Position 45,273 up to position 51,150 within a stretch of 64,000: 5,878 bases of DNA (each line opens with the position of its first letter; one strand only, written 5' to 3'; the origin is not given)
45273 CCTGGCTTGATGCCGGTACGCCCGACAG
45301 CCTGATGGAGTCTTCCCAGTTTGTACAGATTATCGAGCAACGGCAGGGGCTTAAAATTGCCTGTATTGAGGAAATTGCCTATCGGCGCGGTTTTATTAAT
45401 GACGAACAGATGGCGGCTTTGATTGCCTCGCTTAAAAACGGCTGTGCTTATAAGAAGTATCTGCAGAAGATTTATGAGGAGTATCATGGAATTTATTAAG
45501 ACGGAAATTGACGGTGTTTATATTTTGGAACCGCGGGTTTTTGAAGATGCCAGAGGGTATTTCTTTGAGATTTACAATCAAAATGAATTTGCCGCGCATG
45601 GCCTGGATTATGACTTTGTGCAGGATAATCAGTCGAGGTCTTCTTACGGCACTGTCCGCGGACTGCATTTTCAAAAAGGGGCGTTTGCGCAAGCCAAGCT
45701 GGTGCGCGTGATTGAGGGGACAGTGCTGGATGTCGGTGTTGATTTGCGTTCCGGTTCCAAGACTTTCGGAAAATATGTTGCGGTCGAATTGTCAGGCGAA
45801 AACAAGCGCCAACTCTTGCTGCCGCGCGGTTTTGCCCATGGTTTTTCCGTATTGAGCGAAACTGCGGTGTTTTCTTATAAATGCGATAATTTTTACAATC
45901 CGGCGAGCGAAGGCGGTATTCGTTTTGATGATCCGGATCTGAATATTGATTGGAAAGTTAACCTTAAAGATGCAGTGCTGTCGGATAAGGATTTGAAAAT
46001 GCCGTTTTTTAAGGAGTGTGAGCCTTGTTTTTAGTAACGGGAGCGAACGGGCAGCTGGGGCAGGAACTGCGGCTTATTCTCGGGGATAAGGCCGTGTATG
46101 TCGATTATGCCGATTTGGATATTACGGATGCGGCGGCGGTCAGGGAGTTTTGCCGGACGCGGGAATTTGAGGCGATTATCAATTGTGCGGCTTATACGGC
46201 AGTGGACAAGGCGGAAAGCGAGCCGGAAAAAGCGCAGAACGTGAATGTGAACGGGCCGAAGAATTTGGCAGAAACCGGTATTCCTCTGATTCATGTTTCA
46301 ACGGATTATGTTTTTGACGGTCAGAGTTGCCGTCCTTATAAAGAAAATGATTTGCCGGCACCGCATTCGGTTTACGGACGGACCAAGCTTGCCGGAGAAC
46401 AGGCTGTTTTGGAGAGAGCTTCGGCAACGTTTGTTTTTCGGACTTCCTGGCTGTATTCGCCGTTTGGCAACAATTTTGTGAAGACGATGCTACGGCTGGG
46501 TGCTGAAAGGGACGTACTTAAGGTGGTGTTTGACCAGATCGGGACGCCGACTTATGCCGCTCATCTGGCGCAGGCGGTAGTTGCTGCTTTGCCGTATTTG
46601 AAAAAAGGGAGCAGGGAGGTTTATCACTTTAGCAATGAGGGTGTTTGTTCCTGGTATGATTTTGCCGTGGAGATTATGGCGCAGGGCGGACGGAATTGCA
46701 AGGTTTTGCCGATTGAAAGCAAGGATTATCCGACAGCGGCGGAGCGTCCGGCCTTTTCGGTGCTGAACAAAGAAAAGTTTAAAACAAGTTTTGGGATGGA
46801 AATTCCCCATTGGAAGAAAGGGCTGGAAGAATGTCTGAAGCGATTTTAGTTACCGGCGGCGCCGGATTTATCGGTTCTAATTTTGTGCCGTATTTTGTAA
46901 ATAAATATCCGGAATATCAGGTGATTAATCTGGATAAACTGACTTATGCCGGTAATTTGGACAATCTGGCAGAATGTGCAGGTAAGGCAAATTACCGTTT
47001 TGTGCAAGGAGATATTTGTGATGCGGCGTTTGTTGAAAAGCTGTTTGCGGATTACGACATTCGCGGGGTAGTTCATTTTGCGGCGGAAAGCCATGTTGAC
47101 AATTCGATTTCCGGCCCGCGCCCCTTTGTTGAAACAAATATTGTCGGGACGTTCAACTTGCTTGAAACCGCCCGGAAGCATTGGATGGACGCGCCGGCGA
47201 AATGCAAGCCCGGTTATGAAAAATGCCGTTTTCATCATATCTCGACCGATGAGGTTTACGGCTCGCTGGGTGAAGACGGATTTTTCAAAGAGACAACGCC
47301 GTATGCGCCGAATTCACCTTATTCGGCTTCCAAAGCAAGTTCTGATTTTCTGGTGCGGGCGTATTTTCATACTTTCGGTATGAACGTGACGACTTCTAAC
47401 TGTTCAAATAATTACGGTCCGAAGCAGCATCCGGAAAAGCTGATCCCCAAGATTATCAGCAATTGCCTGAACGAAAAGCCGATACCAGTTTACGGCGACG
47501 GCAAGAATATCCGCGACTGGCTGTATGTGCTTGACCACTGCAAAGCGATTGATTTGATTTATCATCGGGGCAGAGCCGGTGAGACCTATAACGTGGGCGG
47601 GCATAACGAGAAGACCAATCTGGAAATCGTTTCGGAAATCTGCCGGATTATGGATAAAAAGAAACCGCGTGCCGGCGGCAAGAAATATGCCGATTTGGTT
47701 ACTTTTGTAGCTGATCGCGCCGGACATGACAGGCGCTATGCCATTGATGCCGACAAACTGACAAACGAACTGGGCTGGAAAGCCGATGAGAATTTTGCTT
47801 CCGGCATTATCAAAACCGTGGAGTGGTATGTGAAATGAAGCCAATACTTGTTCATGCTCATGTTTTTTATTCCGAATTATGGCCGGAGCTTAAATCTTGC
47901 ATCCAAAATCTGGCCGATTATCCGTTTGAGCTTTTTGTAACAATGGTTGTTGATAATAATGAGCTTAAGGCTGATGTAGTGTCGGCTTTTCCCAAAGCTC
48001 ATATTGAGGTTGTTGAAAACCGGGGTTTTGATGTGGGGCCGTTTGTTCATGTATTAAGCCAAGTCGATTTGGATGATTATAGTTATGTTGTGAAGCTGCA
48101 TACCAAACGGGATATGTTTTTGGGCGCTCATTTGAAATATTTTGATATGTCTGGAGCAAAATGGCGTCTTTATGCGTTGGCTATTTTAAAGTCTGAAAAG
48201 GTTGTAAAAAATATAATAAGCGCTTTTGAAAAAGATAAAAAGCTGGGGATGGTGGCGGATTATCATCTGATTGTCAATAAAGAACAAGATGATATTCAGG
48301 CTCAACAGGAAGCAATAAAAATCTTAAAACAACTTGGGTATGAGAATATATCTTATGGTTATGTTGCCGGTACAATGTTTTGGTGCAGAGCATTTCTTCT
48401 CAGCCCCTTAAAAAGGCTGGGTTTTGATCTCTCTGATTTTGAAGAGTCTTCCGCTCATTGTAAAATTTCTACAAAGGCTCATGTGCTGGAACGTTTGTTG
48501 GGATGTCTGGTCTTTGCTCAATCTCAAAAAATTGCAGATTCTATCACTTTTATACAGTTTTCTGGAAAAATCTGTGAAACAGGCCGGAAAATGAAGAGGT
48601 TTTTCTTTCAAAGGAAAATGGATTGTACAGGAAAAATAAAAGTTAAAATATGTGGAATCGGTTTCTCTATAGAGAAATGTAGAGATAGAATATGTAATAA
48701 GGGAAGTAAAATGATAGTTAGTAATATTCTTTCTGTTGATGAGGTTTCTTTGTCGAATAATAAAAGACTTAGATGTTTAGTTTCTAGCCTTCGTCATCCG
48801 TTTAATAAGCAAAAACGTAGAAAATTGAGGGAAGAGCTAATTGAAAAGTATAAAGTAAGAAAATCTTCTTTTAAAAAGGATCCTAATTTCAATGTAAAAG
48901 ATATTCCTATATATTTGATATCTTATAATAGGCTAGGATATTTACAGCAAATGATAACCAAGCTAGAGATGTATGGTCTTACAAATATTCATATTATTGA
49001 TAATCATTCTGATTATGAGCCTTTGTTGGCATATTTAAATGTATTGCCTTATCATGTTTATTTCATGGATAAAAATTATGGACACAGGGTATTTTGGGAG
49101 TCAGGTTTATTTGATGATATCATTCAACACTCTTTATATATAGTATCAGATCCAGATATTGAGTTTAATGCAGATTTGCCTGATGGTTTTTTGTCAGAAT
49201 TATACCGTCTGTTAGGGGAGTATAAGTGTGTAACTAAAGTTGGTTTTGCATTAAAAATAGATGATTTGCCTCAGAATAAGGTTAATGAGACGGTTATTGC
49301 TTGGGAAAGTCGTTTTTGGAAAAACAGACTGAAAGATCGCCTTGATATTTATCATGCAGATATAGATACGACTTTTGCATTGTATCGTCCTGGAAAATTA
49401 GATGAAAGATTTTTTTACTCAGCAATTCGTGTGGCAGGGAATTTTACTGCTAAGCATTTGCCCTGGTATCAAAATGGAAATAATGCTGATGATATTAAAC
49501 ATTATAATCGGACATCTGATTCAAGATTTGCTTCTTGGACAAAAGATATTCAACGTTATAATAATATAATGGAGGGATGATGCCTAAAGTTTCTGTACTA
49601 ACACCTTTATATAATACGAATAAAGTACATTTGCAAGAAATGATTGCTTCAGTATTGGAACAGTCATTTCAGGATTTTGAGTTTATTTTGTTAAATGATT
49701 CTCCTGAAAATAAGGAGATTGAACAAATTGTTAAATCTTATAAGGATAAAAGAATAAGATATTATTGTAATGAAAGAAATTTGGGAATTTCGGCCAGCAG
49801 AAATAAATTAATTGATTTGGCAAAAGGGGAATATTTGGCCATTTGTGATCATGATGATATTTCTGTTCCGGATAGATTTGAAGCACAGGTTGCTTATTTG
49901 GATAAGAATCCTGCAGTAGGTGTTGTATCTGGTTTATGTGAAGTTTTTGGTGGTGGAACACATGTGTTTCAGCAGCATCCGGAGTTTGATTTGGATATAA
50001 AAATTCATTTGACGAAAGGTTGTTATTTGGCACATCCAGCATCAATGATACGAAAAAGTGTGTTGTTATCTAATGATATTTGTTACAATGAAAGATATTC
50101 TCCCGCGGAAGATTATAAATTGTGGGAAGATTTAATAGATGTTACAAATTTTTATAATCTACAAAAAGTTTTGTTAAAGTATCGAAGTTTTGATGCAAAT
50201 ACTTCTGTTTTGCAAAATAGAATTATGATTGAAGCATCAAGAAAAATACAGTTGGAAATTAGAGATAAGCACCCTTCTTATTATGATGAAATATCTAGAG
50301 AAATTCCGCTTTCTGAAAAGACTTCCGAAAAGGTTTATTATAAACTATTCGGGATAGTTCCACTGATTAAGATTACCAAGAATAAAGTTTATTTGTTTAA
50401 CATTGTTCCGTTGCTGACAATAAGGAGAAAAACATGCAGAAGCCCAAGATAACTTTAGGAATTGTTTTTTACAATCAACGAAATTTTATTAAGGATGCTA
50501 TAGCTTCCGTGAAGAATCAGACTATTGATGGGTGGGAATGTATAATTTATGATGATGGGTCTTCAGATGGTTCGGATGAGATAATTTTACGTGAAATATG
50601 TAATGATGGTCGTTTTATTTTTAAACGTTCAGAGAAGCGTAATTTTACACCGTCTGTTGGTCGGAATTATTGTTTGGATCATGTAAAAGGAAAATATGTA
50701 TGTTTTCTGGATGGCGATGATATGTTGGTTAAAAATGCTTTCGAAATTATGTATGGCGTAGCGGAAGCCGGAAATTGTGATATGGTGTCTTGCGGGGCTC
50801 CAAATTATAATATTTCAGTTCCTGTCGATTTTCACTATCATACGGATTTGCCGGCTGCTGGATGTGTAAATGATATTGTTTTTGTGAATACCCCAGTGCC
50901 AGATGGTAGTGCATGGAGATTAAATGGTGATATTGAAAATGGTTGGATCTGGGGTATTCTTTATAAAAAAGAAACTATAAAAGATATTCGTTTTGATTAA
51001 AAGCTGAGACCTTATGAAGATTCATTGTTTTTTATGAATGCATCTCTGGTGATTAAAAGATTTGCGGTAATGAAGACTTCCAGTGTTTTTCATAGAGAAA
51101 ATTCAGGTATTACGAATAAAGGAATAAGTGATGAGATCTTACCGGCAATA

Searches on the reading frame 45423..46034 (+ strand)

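Call 32: search_protein_families(library=pfam, proteins=[window:45423-46034:+], max_evalue=0.001)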
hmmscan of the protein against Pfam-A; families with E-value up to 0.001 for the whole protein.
window:45423-46034:+ (203 aa): 1 family
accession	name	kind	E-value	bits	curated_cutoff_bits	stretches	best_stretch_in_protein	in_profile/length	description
PF00908.23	dTDP_sugar_isom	-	3.6e-72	242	27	1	26-198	1-168/168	dTDP-4-dehydrorhamnose 3,5-epimerase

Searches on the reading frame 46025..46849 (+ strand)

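Call 32: search_protein_families(library=pfam, proteins=[window:46025-46849:+], max_evalue=0.001)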
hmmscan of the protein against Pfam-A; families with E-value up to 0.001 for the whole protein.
window:46025-46849:+ (274 aa): 6 families
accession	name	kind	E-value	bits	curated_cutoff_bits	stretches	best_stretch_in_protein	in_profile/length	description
PF04321.23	RmlD_sub_bind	-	8e-98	327.5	27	1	3-273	4-284/287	RmlD substrate binding domain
PF01370.27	Epimerase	-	1.9e-18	67.2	20.9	1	3-157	2-187/240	NAD dependent epimerase/dehydratase family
PF16363.11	GDP_Man_Dehyd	-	3.8e-13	50.1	27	1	29-134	57-170/332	GDP-mannose 4,6 dehydratase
PF01073.25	3Beta_HSD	-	3e-08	33.5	22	1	27-222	48-269/280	3-beta hydroxysteroid dehydrogenase/isomerase family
PF02719.21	Polysacc_synt_2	-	2.6e-07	30.6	20.2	1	32-149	62-170/293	Polysaccharide biosynthesis protein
PF07993.18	NAD_binding_4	-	4.5e-06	26.5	20.1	1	45-143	86-207/258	Male sterility protein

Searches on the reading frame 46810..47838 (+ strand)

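Call 5: search_protein_families(library=pfam, proteins=[window:46810-47838:+], max_evalue=0.01)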
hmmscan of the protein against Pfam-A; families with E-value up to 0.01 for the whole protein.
window:46810-47838:+ (342 aa): 7 families
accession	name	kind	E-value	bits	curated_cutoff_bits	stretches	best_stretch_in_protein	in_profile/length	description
PF16363.11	GDP_Man_Dehyd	-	1.9e-93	314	27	1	13-334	1-330/332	GDP-mannose 4,6 dehydratase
PF01370.27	Epimerase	-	1.5e-65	221.4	20.9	1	12-263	1-240/240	NAD dependent epimerase/dehydratase family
PF01073.25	3Beta_HSD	-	6.4e-12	45.5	22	1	13-240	1-218/280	3-beta hydroxysteroid dehydrogenase/isomerase family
PF02719.21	Polysacc_synt_2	-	4.9e-11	42.8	20.2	1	12-124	1-118/293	Polysaccharide biosynthesis protein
PF04321.23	RmlD_sub_bind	-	5e-08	32.8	27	1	12-187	3-141/287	RmlD substrate binding domain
PF07993.18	NAD_binding_4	-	1e-05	25.3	20.1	1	14-199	1-205/258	Male sterility protein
PF00106.31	adh_short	-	0.00077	19.4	26.6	0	11-125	2-123/195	short chain dehydrogenase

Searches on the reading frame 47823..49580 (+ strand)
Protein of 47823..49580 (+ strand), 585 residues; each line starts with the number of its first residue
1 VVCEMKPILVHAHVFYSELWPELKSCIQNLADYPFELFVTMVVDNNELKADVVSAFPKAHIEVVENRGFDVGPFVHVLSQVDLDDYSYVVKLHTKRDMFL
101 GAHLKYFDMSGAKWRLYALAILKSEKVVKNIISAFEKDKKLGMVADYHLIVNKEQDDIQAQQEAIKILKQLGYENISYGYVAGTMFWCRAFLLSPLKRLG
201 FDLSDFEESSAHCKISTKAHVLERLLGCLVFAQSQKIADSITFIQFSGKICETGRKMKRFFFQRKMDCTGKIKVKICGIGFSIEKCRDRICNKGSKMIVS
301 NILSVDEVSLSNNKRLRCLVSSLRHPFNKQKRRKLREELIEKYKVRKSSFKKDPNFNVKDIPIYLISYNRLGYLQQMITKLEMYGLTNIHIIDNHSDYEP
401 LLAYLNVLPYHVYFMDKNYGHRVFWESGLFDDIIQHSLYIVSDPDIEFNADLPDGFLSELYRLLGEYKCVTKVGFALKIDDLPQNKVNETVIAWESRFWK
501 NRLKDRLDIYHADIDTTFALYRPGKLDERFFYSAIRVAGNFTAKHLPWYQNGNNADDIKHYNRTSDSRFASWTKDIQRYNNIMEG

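Call 5: search_protein_families(library=pfam, proteins=[window:47823-49580:+], max_evalue=0.01)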
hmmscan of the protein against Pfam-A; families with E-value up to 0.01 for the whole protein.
window:47823-49580:+ (585 aa): 2 families
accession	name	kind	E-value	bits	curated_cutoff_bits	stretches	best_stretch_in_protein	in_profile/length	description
PF05045.17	RgpF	-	5.3e-25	88.5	25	1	6-232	270-500/503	Rhamnan synthesis protein F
PF00535.33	Glycos_transf_2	-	0.0057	17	23.3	0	365-528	4-166/168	Glycosyl transferase family 2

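Call 6: search_protein_families(library=ncbifam, proteins=[window:47823-49580:+], max_evalue=0.01)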
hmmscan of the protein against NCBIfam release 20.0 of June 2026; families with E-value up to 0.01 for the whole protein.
window:47823-49580:+ (585 aa): 0 families

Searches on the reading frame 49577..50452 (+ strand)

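Call 5: search_protein_families(library=pfam, proteins=[window:49577-50452:+], max_evalue=0.01)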
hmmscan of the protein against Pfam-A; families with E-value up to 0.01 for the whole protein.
window:49577-50452:+ (291 aa): 3 families
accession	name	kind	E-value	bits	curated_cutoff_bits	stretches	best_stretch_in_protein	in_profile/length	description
PF00535.33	Glycos_transf_2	-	2.8e-27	96.1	23.3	1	6-162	1-163/168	Glycosyl transferase family 2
PF10111.15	Glyco_tranf_2_2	-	3.1e-12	47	27.3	1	6-203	1-216/276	Glycosyltransferase like family 2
PF13641.12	Glyco_tranf_2_3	-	5.6e-12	46.6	27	1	3-133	1-134/230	Glycosyltransferase like family 2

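Call 6: search_protein_families(library=ncbifam, proteins=[window:49577-50452:+], max_evalue=0.01)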
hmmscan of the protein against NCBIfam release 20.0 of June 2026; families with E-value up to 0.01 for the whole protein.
window:49577-50452:+ (291 aa): 19 families
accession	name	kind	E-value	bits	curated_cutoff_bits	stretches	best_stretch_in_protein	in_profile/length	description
NF053739.1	GlytfEpsEBac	equivalog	6.1e-27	94.3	450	1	3-206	1-206/265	glycosyltransferase EpsE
NF047683.1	TeichurnBiosyTuaG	equivalog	8.1e-21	74.8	400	1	3-112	6-115/252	teichuronic acid biosynthesis protein TuaG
NF007453.0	PRK10018.1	equivalog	5.5e-16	59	382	1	3-107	6-110/280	colanic acid biosynthesis glycosyltransferase WcaA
NF007482.0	PRK10073.1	equivalog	6.6e-16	58.2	423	1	3-103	6-105/334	glycosyltransferase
NF041394.1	GtaseAglG_Halo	equivalog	8.6e-16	58.1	440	1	4-118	2-117/304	glucosyl-dolichyl phosphate glucuronosyltransferase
TIGR04017.1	WcaA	equivalog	4.6e-15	56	495.75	1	3-107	5-109/279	colanic acid biosynthesis glycosyltransferase WcaA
NF050050.1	ProtGlycPglI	equivalog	1.2e-14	54.4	500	1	2-213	1-210/306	GalNAc(5)-diNAcBac-PP-undecaprenol beta-1,3-glucosyltransferase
TIGR03937.1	PgaC_IcaA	equivalog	1.4e-11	44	422.3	1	2-119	44-161/407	poly-beta-1,6-N-acetyl-D-glucosamine synthase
NF038299.1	EPS_HpsN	equivalog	1.1e-09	37.7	425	1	3-119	1-117/317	hormogonium polysaccharide biosynthesis glycosyltransferase HpsN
TIGR03472.1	HpnI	equivalog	3.3e-09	36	310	1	2-120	40-162/373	bacteriohopanetetrol glucosamine biosynthesis glycosyltransferase HpnI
TIGR04440.1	glyco_TIGR04440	domain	8.7e-08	32.2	70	1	32-125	25-123/215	TIGR00180 family glycosyltransferase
TIGR03965.1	mycofact_glyco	equivalog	2.5e-07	30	280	1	3-119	74-189/467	mycofactocin biosynthesis glycosyltransferase MftF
TIGR04242.1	nodulat_NodC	equivalog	2.6e-07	30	550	1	2-119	47-166/395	chitooligosaccharide synthase NodC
NF041875.1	EPS_EpsD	equivalog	3e-07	30.2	370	1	5-108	1-104/325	exopolysaccharide biosynthesis glycosyltransferase EpsD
NF038302.1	EPS_HpsE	equivalog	5e-07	29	300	1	5-120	3-123/307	hormogonium polysaccharide biosynthesis glycosyltransferase HpsE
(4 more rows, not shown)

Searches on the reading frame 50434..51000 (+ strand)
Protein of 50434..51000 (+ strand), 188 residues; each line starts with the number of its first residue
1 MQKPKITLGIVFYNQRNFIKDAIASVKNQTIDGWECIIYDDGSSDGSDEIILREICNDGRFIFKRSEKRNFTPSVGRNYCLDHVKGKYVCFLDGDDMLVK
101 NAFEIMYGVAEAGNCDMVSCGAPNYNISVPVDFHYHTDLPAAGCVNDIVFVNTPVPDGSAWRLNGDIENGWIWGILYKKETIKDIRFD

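Call 5: search_protein_families(library=pfam, proteins=[window:50434-51000:+], max_evalue=0.01)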
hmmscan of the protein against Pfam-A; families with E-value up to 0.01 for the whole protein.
window:50434-51000:+ (188 aa): 3 families
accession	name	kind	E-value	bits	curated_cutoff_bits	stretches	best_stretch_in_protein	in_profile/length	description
PF00535.33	Glycos_transf_2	-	1.4e-26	93.8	23.3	1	9-135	3-128/168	Glycosyl transferase family 2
PF10111.15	Glyco_tranf_2_2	-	6e-09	36.2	27.3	1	14-111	10-107/276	Glycosyltransferase like family 2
PF13704.12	Glyco_tranf_2_4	-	0.00057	20.8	27.5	1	35-100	21-86/98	Glycosyl transferase family 2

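Call 6: search_protein_families(library=ncbifam, proteins=[window:50434-51000:+], max_evalue=0.01)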
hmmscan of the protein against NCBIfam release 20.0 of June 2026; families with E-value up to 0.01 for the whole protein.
window:50434-51000:+ (188 aa): 18 families
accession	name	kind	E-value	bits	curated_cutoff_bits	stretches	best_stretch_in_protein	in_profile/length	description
NF047683.1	TeichurnBiosyTuaG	equivalog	2.6e-19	69.8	400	1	2-102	4-103/252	teichuronic acid biosynthesis protein TuaG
NF007482.0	PRK10073.1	equivalog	1.2e-18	67.2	423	1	3-123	5-123/334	glycosyltransferase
NF050050.1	ProtGlycPglI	equivalog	4e-18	65.8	500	1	4-114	2-112/306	GalNAc(5)-diNAcBac-PP-undecaprenol beta-1,3-glucosyltransferase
NF053739.1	GlytfEpsEBac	equivalog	1.1e-13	50.8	450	1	4-105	1-102/265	glycosyltransferase EpsE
TIGR03937.1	PgaC_IcaA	equivalog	5.4e-10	38.8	422.3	1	2-106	43-146/407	poly-beta-1,6-N-acetyl-D-glucosamine synthase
NF041875.1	EPS_EpsD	equivalog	3.8e-09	36.4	370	1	12-103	7-96/325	exopolysaccharide biosynthesis glycosyltransferase EpsD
TIGR04017.1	WcaA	equivalog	1.7e-07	31.1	495.75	1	2-106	3-106/279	colanic acid biosynthesis glycosyltransferase WcaA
NF007453.0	PRK10018.1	equivalog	2.3e-07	30.8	382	1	3-106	5-107/280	colanic acid biosynthesis glycosyltransferase WcaA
TIGR04195.1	S_glycosyl_SunS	equivalog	5.1e-06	25.6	350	1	3-102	56-148/421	SunS family peptide S-glycosyltransferase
TIGR03111.1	glyc2_xrt_Gpos1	hypoth_equivalog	1.3e-05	24.2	363.95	1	3-106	48-152/439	TIGR03111 family XrtG-associated glycosyltransferase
NF047588.1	GlcsyltransPgfSStrep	equivalog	6.6e-05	22.3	500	1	5-95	2-95/308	glycosyltransferase PgfS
NF038302.1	EPS_HpsE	equivalog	8.3e-05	21.7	300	1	6-101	3-102/307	hormogonium polysaccharide biosynthesis glycosyltransferase HpsE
NF038299.1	EPS_HpsN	equivalog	0.00024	20.2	425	1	5-101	2-97/317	hormogonium polysaccharide biosynthesis glycosyltransferase HpsN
NF041394.1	GtaseAglG_Halo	equivalog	0.0008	18.8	440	1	18-98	17-95/304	glucosyl-dolichyl phosphate glucuronosyltransferase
NF007986.1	PRK10714.1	equivalog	0.0014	17.7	529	1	8-105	10-108/316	undecaprenyl-phosphate 4-deoxy-4-formamido-L-arabinose transferase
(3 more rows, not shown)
